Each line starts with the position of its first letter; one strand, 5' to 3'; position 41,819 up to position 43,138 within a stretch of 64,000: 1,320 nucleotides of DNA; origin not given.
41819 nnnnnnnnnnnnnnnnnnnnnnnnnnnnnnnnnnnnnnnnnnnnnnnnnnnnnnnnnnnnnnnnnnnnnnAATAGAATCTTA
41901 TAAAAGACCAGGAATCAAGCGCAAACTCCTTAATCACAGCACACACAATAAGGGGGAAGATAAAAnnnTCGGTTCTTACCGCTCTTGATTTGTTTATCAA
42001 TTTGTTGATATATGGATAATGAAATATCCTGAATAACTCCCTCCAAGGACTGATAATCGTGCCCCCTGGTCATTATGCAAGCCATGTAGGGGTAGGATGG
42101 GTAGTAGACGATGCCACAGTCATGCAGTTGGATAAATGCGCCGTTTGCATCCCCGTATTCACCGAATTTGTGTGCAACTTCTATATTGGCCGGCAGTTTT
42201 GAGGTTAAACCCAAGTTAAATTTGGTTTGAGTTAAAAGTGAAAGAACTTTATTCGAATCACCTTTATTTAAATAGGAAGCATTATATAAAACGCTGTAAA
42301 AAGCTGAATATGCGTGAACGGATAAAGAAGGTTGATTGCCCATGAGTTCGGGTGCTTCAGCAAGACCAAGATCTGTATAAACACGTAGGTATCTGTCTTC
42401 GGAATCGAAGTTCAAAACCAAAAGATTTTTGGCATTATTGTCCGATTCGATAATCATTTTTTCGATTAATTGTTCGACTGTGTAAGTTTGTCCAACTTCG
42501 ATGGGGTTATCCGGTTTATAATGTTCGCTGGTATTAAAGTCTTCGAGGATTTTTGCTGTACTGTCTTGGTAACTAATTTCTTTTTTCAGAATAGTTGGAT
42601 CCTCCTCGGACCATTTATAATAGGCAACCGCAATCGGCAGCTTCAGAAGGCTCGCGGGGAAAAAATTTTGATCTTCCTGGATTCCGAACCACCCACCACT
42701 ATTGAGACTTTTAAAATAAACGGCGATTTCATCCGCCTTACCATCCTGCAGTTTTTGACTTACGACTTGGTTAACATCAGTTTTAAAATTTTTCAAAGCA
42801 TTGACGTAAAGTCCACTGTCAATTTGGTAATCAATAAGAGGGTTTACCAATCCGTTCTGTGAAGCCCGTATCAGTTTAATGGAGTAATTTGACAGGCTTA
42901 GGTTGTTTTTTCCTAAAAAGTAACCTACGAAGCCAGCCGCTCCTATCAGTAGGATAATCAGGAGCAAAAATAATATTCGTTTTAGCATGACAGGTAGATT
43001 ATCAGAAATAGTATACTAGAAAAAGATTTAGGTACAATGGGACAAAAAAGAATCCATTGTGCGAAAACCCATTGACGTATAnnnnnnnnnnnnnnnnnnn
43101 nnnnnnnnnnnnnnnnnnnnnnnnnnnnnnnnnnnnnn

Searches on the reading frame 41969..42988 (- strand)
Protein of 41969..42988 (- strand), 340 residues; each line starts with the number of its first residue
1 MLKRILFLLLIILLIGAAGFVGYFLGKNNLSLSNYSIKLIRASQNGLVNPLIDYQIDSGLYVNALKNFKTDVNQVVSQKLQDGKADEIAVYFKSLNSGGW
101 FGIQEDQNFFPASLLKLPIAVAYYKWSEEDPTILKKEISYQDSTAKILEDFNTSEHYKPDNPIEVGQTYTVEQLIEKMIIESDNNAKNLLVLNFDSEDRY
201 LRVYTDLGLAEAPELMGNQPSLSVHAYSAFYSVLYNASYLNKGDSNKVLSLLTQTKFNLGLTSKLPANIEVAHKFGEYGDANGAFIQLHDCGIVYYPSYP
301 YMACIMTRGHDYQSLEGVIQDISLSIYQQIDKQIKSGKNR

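Call 29: search_protein_families(library=pfam, proteins=[window:41969-42988:-], max_evalue=0.001)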
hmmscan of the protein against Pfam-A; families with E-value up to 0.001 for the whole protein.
window:41969-42988:- (340 aa): 1 family
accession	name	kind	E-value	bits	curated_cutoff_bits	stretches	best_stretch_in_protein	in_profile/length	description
PF13354.11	Beta-lactamase2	-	1.1e-31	110.3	22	1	90-307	2-214/214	Beta-lactamase enzyme family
